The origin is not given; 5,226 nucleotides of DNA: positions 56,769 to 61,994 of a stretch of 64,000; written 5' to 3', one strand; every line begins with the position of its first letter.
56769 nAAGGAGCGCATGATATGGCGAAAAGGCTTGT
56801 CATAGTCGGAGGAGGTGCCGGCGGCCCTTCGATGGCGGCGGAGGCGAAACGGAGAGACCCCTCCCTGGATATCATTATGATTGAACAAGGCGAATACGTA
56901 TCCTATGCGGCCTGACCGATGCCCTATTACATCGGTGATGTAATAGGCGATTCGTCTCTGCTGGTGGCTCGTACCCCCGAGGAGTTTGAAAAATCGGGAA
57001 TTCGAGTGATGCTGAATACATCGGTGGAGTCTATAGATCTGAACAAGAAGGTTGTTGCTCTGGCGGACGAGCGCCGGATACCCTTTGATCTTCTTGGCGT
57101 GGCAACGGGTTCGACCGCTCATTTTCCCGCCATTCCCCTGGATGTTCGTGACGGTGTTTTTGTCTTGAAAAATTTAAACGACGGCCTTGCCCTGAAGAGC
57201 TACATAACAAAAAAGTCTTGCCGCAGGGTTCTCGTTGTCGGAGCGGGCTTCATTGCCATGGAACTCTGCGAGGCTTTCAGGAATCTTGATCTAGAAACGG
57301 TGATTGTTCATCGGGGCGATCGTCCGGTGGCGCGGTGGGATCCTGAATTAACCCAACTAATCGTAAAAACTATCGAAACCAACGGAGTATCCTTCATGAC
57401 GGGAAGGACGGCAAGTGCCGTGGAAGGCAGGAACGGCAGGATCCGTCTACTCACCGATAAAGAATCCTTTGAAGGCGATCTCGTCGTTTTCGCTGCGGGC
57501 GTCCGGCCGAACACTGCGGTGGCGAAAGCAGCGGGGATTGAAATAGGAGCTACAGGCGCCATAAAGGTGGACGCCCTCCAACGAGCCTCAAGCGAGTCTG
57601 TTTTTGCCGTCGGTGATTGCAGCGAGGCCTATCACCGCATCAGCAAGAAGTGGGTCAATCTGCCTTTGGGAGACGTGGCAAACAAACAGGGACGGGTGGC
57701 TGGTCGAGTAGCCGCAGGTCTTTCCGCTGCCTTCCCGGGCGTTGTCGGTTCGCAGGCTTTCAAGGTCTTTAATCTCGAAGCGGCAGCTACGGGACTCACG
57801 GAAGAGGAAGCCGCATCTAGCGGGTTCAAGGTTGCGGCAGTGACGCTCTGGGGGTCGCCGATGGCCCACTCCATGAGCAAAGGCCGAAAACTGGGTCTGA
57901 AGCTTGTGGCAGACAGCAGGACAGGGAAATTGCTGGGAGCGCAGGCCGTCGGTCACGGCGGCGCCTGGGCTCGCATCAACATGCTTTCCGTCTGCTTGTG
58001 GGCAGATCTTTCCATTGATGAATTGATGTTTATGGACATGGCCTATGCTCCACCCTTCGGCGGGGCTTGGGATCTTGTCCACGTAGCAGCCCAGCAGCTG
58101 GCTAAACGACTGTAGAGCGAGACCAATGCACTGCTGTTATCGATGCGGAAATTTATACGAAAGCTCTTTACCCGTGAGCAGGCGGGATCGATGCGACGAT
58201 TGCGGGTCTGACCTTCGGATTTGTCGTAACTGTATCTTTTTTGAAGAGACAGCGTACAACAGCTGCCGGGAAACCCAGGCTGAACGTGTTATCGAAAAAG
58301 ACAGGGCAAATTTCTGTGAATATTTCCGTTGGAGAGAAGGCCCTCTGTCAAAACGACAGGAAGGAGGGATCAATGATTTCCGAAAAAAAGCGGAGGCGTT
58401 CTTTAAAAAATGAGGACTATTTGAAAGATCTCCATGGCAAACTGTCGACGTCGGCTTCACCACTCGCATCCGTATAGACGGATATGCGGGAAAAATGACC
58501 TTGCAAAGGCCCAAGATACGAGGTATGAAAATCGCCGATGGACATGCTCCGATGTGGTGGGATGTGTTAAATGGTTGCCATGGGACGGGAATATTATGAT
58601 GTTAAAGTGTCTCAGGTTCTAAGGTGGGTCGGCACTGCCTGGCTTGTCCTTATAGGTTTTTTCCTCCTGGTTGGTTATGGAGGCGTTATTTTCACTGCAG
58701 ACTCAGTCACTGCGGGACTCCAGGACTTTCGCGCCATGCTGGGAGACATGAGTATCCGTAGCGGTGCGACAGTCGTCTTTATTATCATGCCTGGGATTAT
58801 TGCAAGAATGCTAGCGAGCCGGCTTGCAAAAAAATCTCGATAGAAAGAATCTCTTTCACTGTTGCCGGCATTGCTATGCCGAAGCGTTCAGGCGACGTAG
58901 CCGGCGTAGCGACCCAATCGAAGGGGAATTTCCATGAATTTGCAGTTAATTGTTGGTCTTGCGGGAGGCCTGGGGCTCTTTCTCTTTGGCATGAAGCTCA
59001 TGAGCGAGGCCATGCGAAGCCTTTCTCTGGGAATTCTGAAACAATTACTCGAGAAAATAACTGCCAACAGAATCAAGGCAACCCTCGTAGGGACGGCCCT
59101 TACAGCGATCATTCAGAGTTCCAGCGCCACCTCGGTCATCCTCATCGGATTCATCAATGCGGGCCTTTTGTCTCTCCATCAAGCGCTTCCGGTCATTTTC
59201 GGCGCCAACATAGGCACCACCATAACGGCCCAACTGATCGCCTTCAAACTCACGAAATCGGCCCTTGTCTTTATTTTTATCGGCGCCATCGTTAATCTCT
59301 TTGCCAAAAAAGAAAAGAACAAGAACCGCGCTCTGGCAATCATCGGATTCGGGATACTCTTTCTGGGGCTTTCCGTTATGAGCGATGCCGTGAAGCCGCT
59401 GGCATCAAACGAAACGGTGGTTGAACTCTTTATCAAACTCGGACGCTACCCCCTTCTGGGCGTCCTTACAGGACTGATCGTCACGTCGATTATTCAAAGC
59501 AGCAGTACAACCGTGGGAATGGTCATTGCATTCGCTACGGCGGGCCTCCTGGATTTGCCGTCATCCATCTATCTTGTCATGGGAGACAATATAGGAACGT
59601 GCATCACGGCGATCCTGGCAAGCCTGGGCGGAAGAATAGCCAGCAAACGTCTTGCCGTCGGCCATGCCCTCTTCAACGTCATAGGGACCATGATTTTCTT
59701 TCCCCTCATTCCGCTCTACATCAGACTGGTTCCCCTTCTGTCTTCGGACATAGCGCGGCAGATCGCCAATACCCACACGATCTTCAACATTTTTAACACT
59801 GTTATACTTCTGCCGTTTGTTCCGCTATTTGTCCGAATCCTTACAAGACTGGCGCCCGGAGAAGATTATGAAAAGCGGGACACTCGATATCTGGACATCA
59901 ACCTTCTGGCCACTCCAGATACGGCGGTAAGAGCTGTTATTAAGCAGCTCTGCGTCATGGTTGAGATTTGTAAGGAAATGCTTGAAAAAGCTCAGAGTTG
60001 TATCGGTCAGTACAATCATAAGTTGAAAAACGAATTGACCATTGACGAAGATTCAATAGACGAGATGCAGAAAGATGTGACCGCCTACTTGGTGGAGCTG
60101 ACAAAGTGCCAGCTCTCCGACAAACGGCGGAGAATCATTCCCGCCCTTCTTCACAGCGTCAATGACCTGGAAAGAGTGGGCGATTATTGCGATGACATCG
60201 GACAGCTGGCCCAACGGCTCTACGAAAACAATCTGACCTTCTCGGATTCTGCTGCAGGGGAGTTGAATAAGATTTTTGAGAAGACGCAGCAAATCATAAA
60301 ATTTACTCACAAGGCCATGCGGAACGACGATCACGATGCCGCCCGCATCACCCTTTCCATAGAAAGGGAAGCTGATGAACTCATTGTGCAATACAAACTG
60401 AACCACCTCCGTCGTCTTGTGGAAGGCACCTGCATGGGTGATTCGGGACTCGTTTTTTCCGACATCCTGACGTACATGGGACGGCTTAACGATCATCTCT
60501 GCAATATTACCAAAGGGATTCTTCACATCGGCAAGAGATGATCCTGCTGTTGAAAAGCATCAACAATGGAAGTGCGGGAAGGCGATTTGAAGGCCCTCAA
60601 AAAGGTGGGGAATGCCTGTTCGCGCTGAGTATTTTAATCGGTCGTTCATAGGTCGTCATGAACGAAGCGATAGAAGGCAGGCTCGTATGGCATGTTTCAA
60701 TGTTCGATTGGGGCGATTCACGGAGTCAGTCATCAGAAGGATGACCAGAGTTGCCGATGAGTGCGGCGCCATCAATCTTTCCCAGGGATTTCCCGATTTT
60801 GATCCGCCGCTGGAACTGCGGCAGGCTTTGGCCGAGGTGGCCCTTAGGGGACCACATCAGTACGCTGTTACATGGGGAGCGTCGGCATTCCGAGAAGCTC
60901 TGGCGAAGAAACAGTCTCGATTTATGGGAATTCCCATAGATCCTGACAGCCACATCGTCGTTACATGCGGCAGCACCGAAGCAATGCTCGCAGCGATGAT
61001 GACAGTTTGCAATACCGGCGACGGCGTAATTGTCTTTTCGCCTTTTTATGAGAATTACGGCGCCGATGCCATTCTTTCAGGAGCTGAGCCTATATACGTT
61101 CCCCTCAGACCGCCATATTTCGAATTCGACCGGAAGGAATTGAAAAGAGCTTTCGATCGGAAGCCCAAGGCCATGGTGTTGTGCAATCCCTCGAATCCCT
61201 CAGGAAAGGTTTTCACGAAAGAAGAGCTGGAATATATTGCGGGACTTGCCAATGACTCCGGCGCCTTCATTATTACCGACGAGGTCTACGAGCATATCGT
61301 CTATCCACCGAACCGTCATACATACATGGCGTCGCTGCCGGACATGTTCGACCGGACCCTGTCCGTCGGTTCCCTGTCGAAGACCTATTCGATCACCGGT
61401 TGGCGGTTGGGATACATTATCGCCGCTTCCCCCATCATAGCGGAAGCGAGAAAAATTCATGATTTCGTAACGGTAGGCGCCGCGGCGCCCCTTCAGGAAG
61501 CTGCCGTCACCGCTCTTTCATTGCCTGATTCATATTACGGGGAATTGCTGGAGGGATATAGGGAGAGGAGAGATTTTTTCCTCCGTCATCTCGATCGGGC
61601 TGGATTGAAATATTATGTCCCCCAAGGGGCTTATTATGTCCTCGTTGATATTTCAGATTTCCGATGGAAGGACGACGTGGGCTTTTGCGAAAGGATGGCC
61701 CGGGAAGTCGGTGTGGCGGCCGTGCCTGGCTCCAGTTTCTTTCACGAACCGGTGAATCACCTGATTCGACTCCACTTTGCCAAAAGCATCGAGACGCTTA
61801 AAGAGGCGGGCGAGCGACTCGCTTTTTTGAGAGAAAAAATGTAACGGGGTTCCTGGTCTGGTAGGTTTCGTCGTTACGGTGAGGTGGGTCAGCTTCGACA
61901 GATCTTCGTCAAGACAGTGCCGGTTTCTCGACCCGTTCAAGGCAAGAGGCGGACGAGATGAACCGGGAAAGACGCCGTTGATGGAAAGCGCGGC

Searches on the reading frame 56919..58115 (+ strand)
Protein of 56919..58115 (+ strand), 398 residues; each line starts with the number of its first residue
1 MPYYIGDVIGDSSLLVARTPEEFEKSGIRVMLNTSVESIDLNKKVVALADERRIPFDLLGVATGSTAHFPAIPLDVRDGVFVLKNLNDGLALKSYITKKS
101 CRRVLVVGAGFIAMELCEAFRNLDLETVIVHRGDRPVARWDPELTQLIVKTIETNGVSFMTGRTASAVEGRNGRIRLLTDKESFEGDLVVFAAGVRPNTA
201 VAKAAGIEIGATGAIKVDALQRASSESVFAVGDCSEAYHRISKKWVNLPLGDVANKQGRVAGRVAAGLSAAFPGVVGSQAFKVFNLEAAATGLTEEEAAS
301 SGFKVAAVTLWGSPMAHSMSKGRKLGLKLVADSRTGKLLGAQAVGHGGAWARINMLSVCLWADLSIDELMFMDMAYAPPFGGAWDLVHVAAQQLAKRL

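Call 55: search_protein_families(library=pfam, proteins=[window:56919-58115:+], max_evalue=0.00001)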
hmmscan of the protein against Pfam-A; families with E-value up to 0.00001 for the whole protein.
window:56919-58115:+ (398 aa): 3 families
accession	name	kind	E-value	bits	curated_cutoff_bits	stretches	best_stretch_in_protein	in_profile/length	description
PF07992.20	Pyr_redox_2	-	2.6e-45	155.5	26.1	1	25-242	64-278/291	Pyridine nucleotide-disulphide oxidoreductase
PF00070.33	Pyr_redox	-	6.3e-20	71.9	22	1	103-173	1-71/82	Pyridine nucleotide-disulphide oxidoreductase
PF02852.28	Pyr_redox_dim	-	6.3e-16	59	25.3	1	280-383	3-105/110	Pyridine nucleotide-disulphide oxidoreductase, dimerisation domain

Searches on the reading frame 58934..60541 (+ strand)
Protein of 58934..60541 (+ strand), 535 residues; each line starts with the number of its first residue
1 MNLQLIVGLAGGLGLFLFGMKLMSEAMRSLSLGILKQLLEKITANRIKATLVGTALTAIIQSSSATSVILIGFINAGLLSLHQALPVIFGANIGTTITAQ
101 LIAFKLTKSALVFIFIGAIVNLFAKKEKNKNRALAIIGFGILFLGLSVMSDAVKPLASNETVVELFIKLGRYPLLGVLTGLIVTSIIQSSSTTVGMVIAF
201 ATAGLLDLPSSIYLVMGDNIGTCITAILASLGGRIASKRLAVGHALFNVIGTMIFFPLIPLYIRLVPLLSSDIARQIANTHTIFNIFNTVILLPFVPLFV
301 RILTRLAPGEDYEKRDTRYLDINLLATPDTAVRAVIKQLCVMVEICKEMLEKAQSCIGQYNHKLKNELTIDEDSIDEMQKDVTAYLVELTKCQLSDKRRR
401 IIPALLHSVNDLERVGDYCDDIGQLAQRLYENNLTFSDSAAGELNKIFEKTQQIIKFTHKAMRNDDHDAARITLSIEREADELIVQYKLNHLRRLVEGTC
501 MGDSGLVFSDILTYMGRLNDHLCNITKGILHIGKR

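Call 55: search_protein_families(library=pfam, proteins=[window:58934-60541:+], max_evalue=0.00001)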
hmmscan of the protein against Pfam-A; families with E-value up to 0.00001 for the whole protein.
window:58934-60541:+ (535 aa): 2 families
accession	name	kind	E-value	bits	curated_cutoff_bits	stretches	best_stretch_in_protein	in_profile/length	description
PF02690.20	Na_Pi_cotrans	-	8.1e-64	214.2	29.1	2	15-150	1-136/137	Na+/Pi-cotransporter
PF01895.24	PhoU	-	1e-18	67.9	23.5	1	342-425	4-88/89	PhoU domain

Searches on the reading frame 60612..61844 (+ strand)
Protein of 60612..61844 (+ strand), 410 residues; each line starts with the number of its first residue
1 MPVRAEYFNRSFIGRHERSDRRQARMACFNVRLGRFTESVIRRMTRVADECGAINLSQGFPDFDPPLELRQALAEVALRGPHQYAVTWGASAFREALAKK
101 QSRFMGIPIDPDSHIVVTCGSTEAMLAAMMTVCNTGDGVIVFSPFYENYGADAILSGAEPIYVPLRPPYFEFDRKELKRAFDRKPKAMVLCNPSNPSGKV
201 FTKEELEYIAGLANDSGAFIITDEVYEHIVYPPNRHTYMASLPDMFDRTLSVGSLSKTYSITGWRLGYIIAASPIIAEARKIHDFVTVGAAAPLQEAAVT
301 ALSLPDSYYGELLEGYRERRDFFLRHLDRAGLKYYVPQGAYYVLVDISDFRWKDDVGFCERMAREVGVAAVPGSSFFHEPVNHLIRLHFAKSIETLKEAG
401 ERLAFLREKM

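Call 55: search_protein_families(library=pfam, proteins=[window:60612-61844:+], max_evalue=0.00001)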
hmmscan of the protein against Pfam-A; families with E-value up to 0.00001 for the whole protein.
window:60612-61844:+ (410 aa): 1 family
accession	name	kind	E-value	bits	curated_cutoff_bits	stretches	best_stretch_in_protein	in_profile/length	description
PF00155.27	Aminotran_1_2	-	2e-64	218.5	19.7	1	54-403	4-361/361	Aminotransferase class I and II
